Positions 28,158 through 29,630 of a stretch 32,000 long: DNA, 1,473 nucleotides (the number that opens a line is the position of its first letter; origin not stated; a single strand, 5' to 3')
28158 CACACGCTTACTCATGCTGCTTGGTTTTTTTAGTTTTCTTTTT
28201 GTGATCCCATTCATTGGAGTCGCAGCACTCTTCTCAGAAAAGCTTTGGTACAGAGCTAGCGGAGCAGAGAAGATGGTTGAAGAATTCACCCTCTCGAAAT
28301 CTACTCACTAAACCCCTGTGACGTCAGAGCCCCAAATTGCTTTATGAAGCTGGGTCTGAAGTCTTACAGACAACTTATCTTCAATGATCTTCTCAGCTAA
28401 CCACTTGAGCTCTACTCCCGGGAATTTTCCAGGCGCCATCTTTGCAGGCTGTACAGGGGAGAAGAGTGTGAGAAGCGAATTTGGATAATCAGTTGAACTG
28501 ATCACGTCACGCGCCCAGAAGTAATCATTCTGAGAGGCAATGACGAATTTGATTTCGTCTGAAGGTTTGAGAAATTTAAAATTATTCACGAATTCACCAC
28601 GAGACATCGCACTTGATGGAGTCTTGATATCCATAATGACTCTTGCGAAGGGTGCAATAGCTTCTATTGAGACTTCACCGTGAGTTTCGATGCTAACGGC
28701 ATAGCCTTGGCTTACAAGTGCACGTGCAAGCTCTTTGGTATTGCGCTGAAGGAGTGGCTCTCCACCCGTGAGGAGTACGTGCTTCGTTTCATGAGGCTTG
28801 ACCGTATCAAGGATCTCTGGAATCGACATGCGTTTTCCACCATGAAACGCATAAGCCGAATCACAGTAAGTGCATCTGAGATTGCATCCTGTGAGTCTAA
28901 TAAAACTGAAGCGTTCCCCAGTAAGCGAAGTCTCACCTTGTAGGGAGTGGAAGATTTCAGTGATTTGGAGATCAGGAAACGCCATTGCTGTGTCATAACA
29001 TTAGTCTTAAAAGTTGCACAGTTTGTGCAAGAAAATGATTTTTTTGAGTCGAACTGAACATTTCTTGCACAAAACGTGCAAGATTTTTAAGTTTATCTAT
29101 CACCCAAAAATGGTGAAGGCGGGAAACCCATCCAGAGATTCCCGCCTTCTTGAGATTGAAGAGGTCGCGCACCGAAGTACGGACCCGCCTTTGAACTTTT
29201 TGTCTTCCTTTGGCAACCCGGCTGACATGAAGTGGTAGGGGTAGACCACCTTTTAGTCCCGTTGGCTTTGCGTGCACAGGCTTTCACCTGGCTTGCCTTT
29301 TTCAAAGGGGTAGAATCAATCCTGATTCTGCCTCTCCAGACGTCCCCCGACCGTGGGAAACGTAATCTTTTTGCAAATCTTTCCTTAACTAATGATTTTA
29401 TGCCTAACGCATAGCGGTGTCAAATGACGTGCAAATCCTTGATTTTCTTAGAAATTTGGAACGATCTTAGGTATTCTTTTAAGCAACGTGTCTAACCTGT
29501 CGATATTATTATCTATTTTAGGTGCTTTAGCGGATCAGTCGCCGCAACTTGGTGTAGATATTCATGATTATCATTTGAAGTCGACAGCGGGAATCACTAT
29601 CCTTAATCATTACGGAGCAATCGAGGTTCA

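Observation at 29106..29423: Self-contained promoter / c-di-GMP-I riboswitch / terminator unit hidden under four spurious ORFs (merRNA-like?)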

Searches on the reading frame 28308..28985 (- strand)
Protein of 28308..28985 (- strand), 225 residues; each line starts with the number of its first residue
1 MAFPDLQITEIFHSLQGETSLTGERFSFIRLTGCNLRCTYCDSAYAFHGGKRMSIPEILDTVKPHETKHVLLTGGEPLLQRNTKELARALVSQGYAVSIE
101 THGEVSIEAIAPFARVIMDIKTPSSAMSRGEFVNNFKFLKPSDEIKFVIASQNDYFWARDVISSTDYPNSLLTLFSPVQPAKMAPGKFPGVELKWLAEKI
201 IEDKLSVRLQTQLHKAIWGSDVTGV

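Call 9: find_encoding_contigs(protein=window:28308-28985:-, flank=3000, max_places=4)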
Protein window:28308-28985:- (225 aa): no gene with exactly this product is on record in the collection.

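Call 10: search_protein_families(library=pfam, proteins=[window:28308-28985:-])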
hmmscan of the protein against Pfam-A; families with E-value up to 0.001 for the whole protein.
window:28308-28985:- (225 aa): 2 families
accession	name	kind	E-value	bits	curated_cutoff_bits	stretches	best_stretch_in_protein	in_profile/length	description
PF04055.27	Radical_SAM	-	9.2e-14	52.4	29.5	1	31-118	4-107/166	Radical SAM superfamily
PF13353.11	Fer4_12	-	4.2e-06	27.5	22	1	23-88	5-72/137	4Fe-4S single cluster domain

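Call 20: search_protein_families(library=ncbifam, proteins=[window:28308-28985:-])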
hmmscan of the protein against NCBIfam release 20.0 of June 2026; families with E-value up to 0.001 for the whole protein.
window:28308-28985:- (225 aa): 30 families (the best 25 are shown)
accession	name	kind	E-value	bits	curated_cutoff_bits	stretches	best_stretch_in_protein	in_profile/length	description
TIGR04349.1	rSAM_QueE_gams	hypoth_equivalog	2.8e-71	239.5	300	1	6-220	1-206/210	7-carboxy-7-deazaguanine synthase QueE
TIGR03963.1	rSAM_QueE_Clost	equivalog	1.2e-47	162.4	260.1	1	7-225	2-219/219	putative 7-carboxy-7-deazaguanine synthase QueE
TIGR03365.1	Bsubt_queE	equivalog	4.1e-28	98.5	206.1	1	6-220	3-234/238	7-carboxy-7-deazaguanine synthase QueE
TIGR04322.1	rSAM_QueE_Ecoli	equivalog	2.1e-17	63.3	200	2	57-165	66-170/215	7-carboxy-7-deazaguanine synthase QueE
TIGR04508.1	queE_Cx14CxxC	equivalog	1.1e-13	51.5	240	1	7-108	2-122/208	7-carboxy-7-deazaguanine synthase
TIGR02495.1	NrdG2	equivalog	5.1e-13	48.8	131.15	1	29-125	21-126/193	anaerobic ribonucleoside-triphosphate reductase activating protein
TIGR02666.1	moaA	equivalog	1.7e-08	33.8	284.05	1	34-93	20-86/336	GTP 3',8-cyclase MoaA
TIGR02493.1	PFLA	equivalog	2.5e-08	33.6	231.75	1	20-171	10-176/235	pyruvate formate-lyase-activating protein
TIGR04251.1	SCM_rSAM_ScmF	equivalog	3.7e-07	29.8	400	1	29-128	9-112/353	SynChlorMet cassette radical SAM/SPASM protein ScmF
NF001199.0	PRK00164.2-1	equivalog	7.3e-07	28.6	231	1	33-104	21-97/308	GTP 3',8-cyclase MoaA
TIGR02668.1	moaA_archaeal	equivalog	2.2e-06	26.9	325.25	1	33-104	19-95/303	GTP 3',8-cyclase MoaA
TIGR03470.1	HpnH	equivalog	4.5e-06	25.9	225.05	1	31-102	35-108/318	adenosyl-hopene transferase HpnH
TIGR04466.1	rSAM_BlsE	equivalog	5.6e-06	26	400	1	24-118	2-104/327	cytosylglucuronate decarboxylase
TIGR02494.1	PFLE_PFLC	subfamily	8.1e-06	25.3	174.35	0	50-122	101-184/293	glycyl-radical enzyme activating protein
NF008356.0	PRK11145.1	equivalog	8.9e-06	25.1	375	1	12-105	7-110/246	pyruvate formate lyase 1-activating protein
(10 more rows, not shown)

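Call 46: find_homologous_proteins(query=window:28308-28985:-, max_evalue=1e-50)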
Query window:28308-28985:- (225 aa): 726 proteins with E <= 1e-50 among 8000 candidates; the best 120 are listed.
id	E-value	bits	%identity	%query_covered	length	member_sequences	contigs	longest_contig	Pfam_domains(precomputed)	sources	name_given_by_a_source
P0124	1.5e-146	504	100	100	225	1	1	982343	PF04055.28,PF13353.12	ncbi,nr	ncbi:MAG: radical SAM protein [Xanthomonadaceae bacterium]|nr:radical SAM protein [Xanthomonadaceae 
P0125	3.2e-122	424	82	100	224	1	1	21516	PF04055.28,PF13353.12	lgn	-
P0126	1.5e-110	386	76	100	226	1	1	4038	PF04055.28,PF13353.12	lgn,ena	-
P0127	4.3e-107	375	74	100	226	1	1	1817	PF04055.28,PF13353.12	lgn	-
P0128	3.2e-102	359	71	100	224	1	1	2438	PF04055.28,PF13353.12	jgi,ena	-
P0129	8.8e-98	344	67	99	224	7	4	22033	PF04055.28,PF13353.12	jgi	jgi:7-carboxy-7-deazaguanine synthase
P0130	5.7e-97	341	68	100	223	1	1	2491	PF04055.28,PF13353.12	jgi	jgi:7-carboxy-7-deazaguanine synthase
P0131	6.7e-97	341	69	100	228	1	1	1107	PF04055.28,PF13353.12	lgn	-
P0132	7.7e-97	341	68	100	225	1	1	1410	PF04055.28,PF13353.12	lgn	-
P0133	1.1e-96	341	70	100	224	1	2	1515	PF04055.28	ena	-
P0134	5.8e-96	338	68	100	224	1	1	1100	PF04055.28,PF13353.12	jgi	-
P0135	9.4e-96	338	66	100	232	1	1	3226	PF04055.28,PF13353.12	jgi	jgi:7-carboxy-7-deazaguanine synthase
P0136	2.1e-95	336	68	100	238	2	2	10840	PF04055.28,PF13353.12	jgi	jgi:7-carboxy-7-deazaguanine synthase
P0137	4.4e-95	335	68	99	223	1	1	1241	PF04055.28,PF13353.12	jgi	jgi:7-carboxy-7-deazaguanine synthase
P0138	2.1e-94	333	65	100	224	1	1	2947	PF04055.28,PF13353.12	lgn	-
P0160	1.1e-90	321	64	100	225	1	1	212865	PF04055.28,PF13353.12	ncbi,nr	ncbi:MAG: radical SAM protein [Bdellovibrionales bacterium]|nr:radical SAM protein [Bdellovibrionale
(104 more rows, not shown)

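Call 47: find_encoding_contigs(protein=P0160, flank=3000, max_places=2)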
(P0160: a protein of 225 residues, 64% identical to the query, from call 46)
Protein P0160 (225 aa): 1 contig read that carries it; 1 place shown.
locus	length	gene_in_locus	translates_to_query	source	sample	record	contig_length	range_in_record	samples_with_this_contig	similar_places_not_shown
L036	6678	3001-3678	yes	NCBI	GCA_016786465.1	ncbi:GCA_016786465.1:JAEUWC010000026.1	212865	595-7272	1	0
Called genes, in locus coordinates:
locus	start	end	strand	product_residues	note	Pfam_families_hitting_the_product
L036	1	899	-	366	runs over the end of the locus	PF13349:DUF4097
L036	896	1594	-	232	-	PF13489:Methyltransf_23, PF13847:Methyltransf_31, PF08241:Methyltransf_11, PF13649:Methyltransf_25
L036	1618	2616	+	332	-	-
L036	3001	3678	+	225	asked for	PF13353:Fer4_12, PF04055:Radical_SAM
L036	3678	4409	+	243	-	PF13489:Methyltransf_23, PF13847:Methyltransf_31 (weak), PF08241:Methyltransf_11, PF08242:Methyltransf_12, PF13649:Methyltransf_25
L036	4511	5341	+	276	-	-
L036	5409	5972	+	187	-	-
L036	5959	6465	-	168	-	-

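Call 48: find_encoding_contigs(protein=P0126, flank=3000, max_places=2)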
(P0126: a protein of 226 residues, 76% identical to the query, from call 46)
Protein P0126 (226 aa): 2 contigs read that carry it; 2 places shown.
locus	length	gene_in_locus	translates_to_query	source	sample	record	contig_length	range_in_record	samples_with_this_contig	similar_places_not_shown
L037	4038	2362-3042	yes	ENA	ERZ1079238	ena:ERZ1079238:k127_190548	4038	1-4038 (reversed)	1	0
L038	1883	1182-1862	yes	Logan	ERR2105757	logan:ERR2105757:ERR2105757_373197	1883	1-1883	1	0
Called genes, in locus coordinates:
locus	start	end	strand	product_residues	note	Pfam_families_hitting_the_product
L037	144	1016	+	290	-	-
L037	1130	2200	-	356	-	-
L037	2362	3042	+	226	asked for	PF13353:Fer4_12 (weak), PF04055:Radical_SAM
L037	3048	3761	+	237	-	PF00535:Glycos_transf_2, PF10111:Glyco_tranf_2_2 (faint), PF13641:Glyco_tranf_2_3, PF02709:Glyco_transf_7C (faint)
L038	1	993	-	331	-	?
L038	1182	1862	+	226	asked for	PF13353:Fer4_12 (weak), PF04055:Radical_SAM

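Call 49: find_encoding_contigs(protein=P0128, flank=3000, max_places=2)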
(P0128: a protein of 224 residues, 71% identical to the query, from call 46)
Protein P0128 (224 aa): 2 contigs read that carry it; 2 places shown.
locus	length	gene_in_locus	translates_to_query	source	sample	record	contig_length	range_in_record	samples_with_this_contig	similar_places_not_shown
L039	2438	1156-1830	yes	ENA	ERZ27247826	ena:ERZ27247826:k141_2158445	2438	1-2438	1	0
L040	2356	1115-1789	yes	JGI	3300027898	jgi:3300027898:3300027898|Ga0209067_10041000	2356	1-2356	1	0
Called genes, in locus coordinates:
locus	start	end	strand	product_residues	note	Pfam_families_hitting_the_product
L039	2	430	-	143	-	?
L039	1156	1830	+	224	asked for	PF13353:Fer4_12 (weak), PF04055:Radical_SAM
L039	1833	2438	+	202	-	?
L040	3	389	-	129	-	?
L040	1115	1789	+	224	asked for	PF13353:Fer4_12 (weak), PF04055:Radical_SAM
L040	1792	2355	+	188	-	?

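Call 50: find_encoding_contigs(protein=P0127, flank=3000, max_places=2)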
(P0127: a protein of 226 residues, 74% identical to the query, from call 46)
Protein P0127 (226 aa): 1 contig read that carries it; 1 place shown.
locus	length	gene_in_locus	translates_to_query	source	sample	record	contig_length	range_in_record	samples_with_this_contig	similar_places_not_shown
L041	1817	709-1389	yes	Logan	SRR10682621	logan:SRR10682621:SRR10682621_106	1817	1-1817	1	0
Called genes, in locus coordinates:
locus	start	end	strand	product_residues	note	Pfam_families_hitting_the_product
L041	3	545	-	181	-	?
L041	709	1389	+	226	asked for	PF13353:Fer4_12 (faint), PF04055:Radical_SAM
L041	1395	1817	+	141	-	?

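Call 68: search_protein_families(library=pfam, proteins=[L037:1130-2200:-], max_evalue=0.01)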
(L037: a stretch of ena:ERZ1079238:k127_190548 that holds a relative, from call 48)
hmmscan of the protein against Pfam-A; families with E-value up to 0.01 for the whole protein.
L037:1130-2200:- (356 aa): 1 family
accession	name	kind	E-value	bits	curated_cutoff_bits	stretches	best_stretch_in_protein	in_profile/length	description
PF03922.20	OmpW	-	0.004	17.5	24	1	238-311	94-164/195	OmpW family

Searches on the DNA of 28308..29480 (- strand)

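Call 51: search_rna_families(sources=[L036, L037, L038, L039, L040, L041, L014, L032, L024, L006], threshold=gathering)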
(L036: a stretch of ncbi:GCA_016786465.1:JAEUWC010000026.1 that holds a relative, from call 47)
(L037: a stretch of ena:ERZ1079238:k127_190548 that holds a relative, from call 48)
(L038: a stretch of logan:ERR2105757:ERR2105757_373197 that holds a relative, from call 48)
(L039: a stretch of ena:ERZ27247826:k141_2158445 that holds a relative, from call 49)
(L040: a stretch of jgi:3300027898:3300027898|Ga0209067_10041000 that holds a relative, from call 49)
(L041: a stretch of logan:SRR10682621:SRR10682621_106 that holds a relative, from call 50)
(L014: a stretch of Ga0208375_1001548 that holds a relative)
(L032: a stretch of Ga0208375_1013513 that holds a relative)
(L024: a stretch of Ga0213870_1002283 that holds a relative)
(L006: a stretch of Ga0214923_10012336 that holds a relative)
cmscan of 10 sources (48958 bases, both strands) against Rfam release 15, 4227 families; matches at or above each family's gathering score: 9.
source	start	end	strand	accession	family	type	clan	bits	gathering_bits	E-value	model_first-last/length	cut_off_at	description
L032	1610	1704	-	RF01051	c-di-GMP-I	Cis-reg; riboswitch;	CL00126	70.1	35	8.2e-12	1-87/87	no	c-di-GMP-I riboswitch aptamer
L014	5618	5712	+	RF03167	c-di-GMP-I-GGC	Cis-reg; riboswitch;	CL00126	64.7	59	4.1e-13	1-80/80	no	c-di-GMP-I-GGC riboswitch aptamer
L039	613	708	+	RF01051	c-di-GMP-I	Cis-reg; riboswitch;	CL00126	64.3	35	2.2e-10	1-87/87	no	c-di-GMP-I riboswitch aptamer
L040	572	667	+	RF01051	c-di-GMP-I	Cis-reg; riboswitch;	CL00126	64.3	35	2.2e-10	1-87/87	no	c-di-GMP-I riboswitch aptamer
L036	6528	6600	-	RF00005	tRNA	Gene; tRNA;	CL00001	63.8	29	1.2e-11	1-71/71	no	tRNA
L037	3810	3882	+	RF00005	tRNA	Gene; tRNA;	CL00001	62.7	29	2.5e-11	1-71/71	no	tRNA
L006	7865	7962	-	RF01051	c-di-GMP-I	Cis-reg; riboswitch;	CL00126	61.5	35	1e-09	1-87/87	no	c-di-GMP-I riboswitch aptamer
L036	2769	2866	+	RF03167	c-di-GMP-I-GGC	Cis-reg; riboswitch;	CL00126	61.1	59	4.5e-12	1-80/80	no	c-di-GMP-I-GGC riboswitch aptamer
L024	1423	1524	-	RF01051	c-di-GMP-I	Cis-reg; riboswitch;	CL00126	60.9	35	1.4e-09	1-87/87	no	c-di-GMP-I riboswitch aptamer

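Call 56: search_rna_families(sources=[L014, L036], threshold=gathering, show_alignments=3)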
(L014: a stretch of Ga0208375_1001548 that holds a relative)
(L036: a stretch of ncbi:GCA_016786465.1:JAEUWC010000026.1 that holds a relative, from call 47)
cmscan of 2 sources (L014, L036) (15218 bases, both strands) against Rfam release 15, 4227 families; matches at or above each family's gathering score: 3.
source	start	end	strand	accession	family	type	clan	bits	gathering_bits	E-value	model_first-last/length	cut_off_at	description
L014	5618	5712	+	RF03167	c-di-GMP-I-GGC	Cis-reg; riboswitch;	CL00126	64.7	59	1.3e-13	1-80/80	no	c-di-GMP-I-GGC riboswitch aptamer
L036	6528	6600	-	RF00005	tRNA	Gene; tRNA;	CL00001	63.8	29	3.7e-12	1-71/71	no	tRNA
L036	2769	2866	+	RF03167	c-di-GMP-I-GGC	Cis-reg; riboswitch;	CL00126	61.1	59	1.4e-12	1-80/80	no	c-di-GMP-I-GGC riboswitch aptamer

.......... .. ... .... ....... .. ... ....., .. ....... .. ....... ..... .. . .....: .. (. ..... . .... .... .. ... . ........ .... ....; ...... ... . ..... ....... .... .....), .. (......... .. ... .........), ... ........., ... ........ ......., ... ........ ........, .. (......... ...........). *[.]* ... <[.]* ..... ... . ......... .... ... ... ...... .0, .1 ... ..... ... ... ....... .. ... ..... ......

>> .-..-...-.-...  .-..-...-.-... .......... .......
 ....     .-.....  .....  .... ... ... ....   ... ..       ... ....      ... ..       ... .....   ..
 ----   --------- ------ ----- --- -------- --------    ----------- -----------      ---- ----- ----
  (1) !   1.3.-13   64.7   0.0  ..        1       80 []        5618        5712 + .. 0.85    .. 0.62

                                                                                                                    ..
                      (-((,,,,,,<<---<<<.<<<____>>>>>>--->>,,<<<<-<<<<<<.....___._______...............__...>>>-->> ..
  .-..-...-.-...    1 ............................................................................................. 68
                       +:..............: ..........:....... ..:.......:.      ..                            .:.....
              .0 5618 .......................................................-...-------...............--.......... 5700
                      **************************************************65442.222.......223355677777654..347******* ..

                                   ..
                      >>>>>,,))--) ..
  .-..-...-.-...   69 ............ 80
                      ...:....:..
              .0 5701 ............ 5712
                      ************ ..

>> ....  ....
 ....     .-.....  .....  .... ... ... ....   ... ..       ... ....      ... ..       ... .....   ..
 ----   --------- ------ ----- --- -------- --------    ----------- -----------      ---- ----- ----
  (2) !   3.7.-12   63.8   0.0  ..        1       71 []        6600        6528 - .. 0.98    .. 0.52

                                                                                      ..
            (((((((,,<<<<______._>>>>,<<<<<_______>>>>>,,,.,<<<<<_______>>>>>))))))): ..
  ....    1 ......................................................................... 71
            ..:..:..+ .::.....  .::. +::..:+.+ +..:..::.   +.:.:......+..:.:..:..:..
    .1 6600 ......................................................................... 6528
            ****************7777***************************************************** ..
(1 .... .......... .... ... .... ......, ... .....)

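Call 58: search_rna_families(source=window, start=28950, end=29480, threshold=evalue, max_evalue=10)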
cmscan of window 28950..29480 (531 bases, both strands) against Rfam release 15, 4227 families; matches with E-value up to 10: 15.
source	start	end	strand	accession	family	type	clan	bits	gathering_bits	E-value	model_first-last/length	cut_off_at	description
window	29209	29307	-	RF01051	c-di-GMP-I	Cis-reg; riboswitch;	CL00126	61.1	35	1.4e-11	1-87/87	no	c-di-GMP-I riboswitch aptamer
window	29005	29092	-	RF04225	MIR7502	Gene; miRNA;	-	22.6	71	3.8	1-143/143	no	MIR7502 microRNA precursor family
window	29010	29083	-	RF03697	mir-722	Gene; miRNA;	-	22.5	81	0.078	1-67/67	no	mir-722 microRNA precursor family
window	29016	29079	+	RF03879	mir-2831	Gene; miRNA;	-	19.4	90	0.4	1-75/75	no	mir-2831 microRNA precursor family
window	28995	29104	+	RF00920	MIR444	Gene; miRNA;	-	18.6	110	0.34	1-116/116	no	MIR444 microRNA precursor family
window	29009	29080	-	RF00920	MIR444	Gene; miRNA;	-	17.3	110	0.75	26-96/116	no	MIR444 microRNA precursor family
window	29003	29094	+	RF03762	MIR859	Gene; miRNA;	-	17.2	130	1.9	1-128/128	no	MIR859 microRNA precursor family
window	29115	29149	-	RF03383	mir-1976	Gene; miRNA;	-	16.1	71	2.4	9-44/52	no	mir-1976 microRNA precursor family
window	29004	29029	+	RF01361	CRISPR-DR48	Gene; CRISPR;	-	15.6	50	7.9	1-37/37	no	CRISPR RNA direct repeat element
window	28950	28981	+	RF00656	mir-205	Gene; miRNA;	-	15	55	1.2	44-75/75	5'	mir-205 microRNA precursor family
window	29087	29161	-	RF01698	Chloroflexi-1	Gene; sRNA;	-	14.8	80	3.3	1-84/84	no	Chloroflexi-1 RNA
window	29004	29091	-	RF04255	MIR8001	Gene; miRNA;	-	14.8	90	8.4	1-67/67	no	MIR8001 microRNA precursor family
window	29054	29089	+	RF01669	P14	Gene; sRNA;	-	12.7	45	7.3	1-146/146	no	Pseudomonas sRNA P14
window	29014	29083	+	RF03338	MIR4416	Gene; miRNA;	-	12.6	70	7.4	1-147/147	no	MIR4416 microRNA precursor family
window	29106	29150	-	RF02712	EBER2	Gene; sRNA;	-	12.1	200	3.1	1-173/173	no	Epstein-Barr virus EBER2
